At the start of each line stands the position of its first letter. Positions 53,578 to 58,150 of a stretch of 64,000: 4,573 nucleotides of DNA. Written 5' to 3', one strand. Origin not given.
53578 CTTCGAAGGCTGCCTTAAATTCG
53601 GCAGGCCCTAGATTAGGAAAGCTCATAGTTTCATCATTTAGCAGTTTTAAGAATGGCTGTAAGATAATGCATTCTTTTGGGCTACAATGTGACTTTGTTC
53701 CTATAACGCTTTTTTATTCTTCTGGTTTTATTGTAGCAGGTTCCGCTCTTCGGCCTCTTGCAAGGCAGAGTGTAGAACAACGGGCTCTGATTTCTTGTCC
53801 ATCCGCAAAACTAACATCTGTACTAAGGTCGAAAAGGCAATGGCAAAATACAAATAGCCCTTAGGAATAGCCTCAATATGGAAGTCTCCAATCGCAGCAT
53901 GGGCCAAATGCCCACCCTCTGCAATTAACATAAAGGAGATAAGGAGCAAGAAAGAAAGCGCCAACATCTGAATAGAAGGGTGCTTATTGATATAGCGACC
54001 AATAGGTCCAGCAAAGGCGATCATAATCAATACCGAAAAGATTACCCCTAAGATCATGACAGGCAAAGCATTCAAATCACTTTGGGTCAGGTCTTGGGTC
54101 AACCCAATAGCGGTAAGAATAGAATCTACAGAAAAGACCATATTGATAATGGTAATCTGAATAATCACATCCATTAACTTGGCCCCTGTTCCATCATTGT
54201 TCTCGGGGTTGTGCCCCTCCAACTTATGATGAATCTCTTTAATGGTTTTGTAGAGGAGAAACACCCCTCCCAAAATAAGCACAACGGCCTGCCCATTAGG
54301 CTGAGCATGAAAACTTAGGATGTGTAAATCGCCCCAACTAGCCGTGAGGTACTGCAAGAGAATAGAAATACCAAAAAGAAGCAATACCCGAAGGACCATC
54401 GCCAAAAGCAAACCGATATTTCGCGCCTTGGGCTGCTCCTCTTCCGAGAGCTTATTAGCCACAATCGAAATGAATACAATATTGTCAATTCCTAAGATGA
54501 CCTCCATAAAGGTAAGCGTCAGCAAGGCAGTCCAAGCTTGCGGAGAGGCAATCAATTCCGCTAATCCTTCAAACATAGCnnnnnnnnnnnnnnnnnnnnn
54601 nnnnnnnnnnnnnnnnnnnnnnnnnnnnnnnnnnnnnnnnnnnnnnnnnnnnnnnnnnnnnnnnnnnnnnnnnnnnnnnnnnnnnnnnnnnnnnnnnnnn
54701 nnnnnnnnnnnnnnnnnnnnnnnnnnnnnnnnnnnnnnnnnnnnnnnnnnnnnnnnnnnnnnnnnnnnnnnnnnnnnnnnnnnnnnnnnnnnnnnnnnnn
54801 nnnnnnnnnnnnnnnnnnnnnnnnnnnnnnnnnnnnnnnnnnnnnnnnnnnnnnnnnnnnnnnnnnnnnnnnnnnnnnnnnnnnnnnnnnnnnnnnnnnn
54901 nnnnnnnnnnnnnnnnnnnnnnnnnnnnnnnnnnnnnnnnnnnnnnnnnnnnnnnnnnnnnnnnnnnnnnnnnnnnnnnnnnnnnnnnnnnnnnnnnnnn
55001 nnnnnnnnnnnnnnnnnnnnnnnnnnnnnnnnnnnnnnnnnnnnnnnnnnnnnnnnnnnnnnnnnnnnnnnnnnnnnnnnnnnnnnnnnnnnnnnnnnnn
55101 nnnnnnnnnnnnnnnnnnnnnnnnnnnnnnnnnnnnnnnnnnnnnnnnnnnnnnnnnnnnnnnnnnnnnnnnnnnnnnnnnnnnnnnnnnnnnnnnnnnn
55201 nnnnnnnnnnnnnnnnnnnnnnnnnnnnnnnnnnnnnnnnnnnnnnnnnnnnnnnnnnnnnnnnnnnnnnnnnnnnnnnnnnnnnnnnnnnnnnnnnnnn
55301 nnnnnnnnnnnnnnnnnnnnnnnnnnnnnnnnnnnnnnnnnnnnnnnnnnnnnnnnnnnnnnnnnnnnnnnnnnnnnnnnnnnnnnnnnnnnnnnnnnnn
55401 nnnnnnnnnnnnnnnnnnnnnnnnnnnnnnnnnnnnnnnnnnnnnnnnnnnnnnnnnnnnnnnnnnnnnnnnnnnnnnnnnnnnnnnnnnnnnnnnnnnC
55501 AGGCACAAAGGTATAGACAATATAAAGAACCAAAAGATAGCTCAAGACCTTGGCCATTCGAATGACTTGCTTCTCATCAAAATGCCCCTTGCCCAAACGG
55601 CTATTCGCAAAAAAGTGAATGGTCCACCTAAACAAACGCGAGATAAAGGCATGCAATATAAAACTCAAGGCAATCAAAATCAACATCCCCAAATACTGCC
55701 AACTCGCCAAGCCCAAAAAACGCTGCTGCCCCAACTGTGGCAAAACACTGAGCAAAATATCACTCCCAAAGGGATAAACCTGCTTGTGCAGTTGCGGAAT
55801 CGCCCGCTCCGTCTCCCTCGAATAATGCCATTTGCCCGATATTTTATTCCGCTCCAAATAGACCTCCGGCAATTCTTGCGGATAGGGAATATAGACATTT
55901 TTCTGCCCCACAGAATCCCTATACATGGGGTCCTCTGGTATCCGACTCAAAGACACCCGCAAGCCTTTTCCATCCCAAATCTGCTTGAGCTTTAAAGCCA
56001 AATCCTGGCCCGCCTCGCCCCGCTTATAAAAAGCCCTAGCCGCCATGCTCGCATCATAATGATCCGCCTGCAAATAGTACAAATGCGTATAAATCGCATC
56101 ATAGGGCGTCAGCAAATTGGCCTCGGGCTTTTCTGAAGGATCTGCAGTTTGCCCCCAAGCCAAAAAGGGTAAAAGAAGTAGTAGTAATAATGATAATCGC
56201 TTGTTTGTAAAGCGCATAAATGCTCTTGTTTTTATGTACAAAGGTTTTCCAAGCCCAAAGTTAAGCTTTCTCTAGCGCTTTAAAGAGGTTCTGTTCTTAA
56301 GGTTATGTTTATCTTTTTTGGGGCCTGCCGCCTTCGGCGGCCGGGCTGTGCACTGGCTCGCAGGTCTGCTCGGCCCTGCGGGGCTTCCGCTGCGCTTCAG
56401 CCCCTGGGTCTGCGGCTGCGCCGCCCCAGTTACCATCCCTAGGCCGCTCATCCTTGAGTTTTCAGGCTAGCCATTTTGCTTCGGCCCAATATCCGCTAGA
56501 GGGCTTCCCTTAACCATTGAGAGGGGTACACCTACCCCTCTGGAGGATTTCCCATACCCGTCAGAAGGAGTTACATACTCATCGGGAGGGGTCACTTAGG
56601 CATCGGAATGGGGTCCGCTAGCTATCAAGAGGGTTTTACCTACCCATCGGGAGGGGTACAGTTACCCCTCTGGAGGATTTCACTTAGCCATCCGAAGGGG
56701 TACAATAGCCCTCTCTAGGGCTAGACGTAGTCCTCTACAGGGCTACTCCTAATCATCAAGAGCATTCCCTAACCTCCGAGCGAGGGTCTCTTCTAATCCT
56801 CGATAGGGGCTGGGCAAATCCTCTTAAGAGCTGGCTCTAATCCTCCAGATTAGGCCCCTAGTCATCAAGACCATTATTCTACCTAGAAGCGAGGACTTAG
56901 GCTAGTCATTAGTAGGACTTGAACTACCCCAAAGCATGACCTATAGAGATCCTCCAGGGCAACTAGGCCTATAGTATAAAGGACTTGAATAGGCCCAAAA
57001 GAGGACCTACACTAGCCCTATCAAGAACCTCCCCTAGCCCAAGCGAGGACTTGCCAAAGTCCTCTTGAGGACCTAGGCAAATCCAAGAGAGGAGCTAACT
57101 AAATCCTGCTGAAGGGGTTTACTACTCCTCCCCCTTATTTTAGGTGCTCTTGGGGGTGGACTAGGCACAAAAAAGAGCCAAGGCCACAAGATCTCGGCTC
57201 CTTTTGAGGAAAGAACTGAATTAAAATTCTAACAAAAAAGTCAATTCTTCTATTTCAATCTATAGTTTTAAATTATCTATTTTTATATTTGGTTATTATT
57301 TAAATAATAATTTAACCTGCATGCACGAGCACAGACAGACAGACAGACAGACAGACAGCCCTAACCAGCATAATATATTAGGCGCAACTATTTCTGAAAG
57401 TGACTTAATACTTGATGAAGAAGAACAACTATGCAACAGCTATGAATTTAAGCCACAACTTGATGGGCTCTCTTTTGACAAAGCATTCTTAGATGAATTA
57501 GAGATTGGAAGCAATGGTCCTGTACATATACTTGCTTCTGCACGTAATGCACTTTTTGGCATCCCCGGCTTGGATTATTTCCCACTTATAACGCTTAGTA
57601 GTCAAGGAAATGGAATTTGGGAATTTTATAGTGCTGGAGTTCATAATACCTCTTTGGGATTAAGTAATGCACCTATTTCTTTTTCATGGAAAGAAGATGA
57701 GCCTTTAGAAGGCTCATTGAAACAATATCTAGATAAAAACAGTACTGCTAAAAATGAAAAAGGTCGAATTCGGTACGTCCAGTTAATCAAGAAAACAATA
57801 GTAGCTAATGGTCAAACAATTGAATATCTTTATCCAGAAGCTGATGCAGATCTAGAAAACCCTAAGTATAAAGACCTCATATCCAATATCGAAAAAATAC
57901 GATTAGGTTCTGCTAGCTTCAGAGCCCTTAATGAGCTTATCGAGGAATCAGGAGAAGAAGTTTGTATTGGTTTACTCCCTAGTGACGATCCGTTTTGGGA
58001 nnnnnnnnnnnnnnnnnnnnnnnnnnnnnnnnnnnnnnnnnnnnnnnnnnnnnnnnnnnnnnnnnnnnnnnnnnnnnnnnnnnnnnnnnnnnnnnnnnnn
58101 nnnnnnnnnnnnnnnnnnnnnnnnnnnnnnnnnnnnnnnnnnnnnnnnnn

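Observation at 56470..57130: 650-bp ORF-less array of about 30 degenerate 22-bp CTAG-rich, hairpin-forming repeats upstream of an AT-rich islet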

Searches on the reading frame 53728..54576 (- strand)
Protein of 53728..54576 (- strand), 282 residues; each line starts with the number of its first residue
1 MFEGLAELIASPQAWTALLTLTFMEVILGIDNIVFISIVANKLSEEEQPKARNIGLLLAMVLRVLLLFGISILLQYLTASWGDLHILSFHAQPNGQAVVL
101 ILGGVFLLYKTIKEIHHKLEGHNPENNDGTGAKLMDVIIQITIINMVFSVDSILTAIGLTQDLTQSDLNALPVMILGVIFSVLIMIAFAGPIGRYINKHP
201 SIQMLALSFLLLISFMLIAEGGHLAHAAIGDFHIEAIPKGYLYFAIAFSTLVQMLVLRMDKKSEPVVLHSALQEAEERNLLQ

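Call 12: search_protein_families(library=pfam, proteins=[window:53728-54576:-], max_evalue=0.01)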
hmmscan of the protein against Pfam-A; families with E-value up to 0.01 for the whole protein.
window:53728-54576:- (282 aa): 1 family
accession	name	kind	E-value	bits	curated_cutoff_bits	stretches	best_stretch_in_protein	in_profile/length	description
PF03741.22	TerC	-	4.5e-44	150.7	27.8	1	19-220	1-177/178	Integral membrane protein TerC family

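Call 13: find_encoding_contigs(protein=window:53728-54576:-, flank=10000, max_places=8)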
Protein window:53728-54576:- (282 aa): no gene with exactly this product is on record in the collection.

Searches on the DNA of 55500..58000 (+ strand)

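Call 7: search_rna_families(source=window, start=55500, end=58000, threshold=evalue, max_evalue=10)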
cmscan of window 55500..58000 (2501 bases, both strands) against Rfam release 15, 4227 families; matches with E-value up to 10: 5.
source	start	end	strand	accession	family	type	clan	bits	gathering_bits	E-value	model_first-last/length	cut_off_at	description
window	57681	57761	+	RF01605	plasmodium_snoR30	Gene; snRNA; snoRNA; CD-box;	-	21.2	43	5.4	1-74/74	no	small nucleolar RNA snoR30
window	56644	56720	+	RF03768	mir-1329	Gene; miRNA;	-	21.1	101.2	0.72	1-85/85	no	mir-1329 microRNA precursor family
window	57413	57489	-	RF03441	mir-613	Gene; miRNA;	-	20.6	70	0.5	1-87/87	no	mir-613 microRNA precursor family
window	57156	57287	-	RF03533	SQ1002_RNA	Gene; sRNA;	-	14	128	7.6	1-237/237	no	Clostridioides difficile sRNA SQ1002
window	56229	56379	-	RF02034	IMES-1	Gene;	-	14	81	8.1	1-191/191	no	IMES-1 RNA motif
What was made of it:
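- On Structured ncRNA / CsrB-like sponge: Only chance-level Rfam hits, all with E of 0.5 or more (call 7).
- No Rfam family matches (call 7).
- Tried and rejected: Rfam scan of 55500-58000 at a permissive E-value: chance hits only (call 7).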

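Call 42: search_dna_similar(query=window:56470-57145:+, collection=plasmids, mode=distant, max_evalue=0.01, max_rows=15)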
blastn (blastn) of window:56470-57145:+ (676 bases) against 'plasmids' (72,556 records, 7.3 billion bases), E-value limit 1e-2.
No match.

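Call 43: search_dna_similar(query=window:56470-57145:+, collection=phages, mode=distant, max_evalue=0.01, max_rows=15)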
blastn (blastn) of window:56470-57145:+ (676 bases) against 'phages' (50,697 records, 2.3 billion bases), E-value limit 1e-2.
No match.
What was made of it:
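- On BrickBuilt-type minisatellite MITE: No match in plasmids or phages (calls 42, 43).
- Closest known: Iteron arrays of plasmid and phage origins. Different: There is no similarity to any plasmid or phage record (calls 42, 43).
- Tried and rejected: blastn (word size 11) of the array against 72,556 plasmids and 50,697 phages: no match (calls 42, 43).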
